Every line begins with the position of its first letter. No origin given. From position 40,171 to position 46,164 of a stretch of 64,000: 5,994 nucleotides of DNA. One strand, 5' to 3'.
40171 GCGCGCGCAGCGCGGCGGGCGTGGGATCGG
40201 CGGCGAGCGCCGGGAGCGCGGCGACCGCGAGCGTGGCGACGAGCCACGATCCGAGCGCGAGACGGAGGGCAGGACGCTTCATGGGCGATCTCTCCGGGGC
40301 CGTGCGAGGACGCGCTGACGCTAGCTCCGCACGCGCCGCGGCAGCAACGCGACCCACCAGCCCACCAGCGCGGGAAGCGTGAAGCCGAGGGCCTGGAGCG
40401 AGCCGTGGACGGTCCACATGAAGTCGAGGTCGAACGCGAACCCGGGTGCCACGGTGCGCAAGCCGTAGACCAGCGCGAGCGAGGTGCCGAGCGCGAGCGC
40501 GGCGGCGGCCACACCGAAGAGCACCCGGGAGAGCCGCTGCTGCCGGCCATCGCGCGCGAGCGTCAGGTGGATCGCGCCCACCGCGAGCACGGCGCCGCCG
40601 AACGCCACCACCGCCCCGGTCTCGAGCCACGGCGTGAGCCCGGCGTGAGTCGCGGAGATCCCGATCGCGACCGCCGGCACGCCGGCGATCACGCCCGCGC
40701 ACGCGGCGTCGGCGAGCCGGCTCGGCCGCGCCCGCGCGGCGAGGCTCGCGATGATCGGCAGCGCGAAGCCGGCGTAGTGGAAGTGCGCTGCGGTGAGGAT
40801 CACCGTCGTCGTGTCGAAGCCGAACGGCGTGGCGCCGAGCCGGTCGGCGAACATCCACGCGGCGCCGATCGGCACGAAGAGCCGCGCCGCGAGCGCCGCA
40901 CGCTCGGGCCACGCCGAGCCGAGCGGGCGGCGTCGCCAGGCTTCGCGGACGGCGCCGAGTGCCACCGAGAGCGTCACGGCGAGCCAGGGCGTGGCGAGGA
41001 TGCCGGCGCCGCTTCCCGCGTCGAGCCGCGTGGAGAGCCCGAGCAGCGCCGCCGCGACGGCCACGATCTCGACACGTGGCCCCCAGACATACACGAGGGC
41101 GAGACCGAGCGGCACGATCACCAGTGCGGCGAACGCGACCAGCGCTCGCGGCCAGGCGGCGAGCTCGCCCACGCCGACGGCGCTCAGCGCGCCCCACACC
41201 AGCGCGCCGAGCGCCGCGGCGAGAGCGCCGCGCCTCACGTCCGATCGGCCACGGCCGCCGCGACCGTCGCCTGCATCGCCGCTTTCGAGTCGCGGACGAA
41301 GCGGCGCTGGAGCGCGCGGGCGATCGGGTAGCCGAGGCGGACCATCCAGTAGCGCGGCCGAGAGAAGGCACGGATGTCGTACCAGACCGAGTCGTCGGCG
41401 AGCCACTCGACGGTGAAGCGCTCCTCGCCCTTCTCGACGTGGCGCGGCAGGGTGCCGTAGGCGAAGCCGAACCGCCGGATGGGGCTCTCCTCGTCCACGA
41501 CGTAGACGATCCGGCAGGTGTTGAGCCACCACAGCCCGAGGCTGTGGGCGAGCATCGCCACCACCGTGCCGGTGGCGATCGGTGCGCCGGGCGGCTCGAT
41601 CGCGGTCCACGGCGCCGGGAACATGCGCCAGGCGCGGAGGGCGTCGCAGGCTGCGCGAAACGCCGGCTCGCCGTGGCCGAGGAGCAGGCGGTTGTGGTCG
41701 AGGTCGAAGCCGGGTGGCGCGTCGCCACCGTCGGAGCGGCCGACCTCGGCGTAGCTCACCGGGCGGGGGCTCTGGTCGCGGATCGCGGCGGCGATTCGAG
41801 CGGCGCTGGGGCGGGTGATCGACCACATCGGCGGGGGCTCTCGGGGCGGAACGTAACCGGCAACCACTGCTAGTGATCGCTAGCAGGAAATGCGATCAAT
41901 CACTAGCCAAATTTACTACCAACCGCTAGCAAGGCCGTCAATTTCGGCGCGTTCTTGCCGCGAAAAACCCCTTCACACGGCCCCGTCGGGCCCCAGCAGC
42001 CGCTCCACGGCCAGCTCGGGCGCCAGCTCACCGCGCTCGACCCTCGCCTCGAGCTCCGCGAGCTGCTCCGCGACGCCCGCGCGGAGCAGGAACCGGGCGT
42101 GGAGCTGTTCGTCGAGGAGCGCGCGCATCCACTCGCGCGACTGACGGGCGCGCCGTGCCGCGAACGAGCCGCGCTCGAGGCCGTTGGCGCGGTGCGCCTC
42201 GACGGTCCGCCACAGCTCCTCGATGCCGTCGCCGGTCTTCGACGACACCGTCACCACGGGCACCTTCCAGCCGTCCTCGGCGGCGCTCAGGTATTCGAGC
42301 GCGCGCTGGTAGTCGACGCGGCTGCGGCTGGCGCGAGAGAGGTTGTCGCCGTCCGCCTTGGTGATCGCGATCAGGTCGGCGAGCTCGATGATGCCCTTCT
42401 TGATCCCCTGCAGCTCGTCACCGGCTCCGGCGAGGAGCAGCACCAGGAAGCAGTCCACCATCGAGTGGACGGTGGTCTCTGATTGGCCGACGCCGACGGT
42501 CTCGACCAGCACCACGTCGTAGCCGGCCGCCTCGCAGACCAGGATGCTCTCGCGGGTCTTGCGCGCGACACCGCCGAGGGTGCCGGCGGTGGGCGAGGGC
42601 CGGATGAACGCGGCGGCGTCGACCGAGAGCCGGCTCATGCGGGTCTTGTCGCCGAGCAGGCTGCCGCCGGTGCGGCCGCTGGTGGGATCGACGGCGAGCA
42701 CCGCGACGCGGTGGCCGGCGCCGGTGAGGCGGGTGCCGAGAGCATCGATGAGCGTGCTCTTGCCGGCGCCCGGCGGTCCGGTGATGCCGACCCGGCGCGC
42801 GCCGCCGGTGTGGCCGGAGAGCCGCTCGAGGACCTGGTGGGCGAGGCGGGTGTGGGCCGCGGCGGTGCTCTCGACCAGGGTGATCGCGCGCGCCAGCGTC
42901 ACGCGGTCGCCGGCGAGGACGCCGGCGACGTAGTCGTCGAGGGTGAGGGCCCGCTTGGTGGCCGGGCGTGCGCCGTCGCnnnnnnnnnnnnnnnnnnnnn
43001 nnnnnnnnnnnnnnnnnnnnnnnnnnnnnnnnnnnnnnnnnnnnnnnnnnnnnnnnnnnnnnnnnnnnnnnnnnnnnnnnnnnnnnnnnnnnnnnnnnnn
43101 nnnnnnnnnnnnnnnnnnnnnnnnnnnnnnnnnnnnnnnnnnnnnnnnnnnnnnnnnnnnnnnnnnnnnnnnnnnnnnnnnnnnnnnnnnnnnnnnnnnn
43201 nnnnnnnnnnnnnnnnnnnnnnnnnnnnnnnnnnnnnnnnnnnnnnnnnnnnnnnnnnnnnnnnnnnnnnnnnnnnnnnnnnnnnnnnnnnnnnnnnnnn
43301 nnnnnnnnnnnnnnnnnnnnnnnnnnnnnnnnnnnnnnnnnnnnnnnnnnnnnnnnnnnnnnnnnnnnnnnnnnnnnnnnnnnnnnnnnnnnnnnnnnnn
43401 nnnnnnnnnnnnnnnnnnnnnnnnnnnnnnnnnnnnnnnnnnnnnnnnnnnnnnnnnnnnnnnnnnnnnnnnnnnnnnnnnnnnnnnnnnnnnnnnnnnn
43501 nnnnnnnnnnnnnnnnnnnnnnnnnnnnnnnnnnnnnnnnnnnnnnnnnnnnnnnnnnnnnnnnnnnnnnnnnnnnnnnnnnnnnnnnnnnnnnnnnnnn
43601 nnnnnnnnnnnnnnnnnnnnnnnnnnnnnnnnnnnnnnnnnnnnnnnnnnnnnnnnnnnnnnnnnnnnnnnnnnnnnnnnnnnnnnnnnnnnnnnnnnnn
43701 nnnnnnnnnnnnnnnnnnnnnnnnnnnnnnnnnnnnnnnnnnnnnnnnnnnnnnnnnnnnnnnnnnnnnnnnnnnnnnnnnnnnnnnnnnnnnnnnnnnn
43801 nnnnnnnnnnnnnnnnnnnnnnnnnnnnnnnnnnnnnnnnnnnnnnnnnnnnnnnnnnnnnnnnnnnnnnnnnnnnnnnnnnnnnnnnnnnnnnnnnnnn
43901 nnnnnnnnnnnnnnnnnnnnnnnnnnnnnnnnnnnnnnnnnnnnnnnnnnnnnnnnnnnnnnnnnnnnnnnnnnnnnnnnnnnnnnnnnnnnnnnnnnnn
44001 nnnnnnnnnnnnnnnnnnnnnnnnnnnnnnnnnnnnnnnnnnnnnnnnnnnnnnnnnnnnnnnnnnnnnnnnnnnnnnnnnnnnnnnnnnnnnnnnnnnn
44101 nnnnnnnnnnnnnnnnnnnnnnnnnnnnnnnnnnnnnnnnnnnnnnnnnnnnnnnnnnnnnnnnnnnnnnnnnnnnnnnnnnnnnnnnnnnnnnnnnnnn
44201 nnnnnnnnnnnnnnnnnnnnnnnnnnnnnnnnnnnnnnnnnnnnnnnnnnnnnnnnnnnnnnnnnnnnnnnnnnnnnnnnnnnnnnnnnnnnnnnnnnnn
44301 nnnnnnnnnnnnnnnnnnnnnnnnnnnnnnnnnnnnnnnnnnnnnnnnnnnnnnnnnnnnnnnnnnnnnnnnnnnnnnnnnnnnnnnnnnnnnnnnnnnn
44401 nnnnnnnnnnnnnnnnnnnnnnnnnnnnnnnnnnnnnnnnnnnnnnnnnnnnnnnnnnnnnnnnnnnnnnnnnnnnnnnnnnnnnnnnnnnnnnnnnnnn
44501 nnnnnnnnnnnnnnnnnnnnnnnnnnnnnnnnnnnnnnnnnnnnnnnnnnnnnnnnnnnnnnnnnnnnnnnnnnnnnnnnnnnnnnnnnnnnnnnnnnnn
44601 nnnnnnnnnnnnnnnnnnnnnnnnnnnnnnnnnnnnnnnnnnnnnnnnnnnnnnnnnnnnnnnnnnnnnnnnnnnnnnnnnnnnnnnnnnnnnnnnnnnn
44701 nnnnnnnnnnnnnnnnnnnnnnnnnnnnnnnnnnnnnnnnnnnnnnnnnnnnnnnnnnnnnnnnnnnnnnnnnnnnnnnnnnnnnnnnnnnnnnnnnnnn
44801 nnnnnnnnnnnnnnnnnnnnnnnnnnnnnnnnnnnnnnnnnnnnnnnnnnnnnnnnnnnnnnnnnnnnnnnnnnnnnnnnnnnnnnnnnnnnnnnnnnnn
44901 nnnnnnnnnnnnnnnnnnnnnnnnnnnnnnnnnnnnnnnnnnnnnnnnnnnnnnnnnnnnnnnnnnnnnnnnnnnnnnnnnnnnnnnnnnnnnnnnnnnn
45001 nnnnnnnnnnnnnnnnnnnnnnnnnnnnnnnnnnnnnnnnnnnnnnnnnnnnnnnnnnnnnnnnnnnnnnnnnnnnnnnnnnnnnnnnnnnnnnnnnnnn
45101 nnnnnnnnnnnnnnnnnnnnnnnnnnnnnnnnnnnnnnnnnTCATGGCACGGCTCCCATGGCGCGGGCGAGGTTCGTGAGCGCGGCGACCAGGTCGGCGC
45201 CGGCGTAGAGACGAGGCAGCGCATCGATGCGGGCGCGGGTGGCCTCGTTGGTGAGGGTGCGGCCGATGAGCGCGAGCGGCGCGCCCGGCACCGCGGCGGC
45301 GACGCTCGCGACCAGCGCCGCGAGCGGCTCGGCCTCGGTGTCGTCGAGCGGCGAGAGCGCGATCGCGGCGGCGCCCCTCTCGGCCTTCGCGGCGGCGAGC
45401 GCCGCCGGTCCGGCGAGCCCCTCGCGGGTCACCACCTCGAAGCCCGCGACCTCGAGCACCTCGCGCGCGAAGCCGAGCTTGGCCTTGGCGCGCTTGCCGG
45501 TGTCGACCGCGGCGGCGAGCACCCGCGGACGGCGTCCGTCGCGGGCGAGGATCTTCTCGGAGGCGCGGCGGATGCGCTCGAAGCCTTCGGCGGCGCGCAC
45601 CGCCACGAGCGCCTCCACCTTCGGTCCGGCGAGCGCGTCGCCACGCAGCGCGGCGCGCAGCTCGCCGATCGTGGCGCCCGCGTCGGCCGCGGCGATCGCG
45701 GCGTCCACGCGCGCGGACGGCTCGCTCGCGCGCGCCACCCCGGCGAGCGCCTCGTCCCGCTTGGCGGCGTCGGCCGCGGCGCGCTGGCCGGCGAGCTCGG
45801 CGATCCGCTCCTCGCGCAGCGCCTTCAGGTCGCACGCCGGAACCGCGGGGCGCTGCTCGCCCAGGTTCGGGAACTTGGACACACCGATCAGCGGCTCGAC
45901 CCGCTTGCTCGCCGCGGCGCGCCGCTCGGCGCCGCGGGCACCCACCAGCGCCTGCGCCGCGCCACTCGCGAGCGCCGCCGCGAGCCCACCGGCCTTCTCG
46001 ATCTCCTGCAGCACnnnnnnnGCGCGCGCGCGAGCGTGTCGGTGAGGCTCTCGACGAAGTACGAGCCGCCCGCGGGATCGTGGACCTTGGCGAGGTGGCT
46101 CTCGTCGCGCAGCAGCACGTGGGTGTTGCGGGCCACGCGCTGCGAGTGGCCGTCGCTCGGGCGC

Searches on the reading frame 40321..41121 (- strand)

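Call 70: search_protein_families(library=pfam, proteins=[window:40321-41121:-], max_evalue=0.001)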
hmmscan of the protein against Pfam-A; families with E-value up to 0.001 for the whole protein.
window:40321-41121:- (266 aa): 1 family
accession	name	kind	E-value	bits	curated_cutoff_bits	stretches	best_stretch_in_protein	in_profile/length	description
PF14158.11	YndJ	-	1.1e-39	136.7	27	1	2-247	10-258/258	YndJ-like protein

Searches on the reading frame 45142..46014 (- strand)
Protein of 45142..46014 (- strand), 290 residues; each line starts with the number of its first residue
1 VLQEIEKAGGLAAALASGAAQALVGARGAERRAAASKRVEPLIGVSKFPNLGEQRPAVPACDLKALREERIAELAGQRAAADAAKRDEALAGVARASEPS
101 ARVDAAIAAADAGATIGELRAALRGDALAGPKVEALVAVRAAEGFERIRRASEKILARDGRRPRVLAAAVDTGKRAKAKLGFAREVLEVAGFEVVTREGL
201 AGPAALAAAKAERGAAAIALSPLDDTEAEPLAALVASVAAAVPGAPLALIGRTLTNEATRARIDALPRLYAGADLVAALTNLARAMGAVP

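Call 70: search_protein_families(library=pfam, proteins=[window:45142-46014:-], max_evalue=0.001)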
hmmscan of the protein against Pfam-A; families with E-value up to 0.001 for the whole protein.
window:45142-46014:- (290 aa): 1 family
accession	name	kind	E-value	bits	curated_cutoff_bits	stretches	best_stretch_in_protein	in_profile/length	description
PF01642.28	MM_CoA_mutase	-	5.6e-17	61.9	22.1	1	2-124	388-508/512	Methylmalonyl-CoA mutase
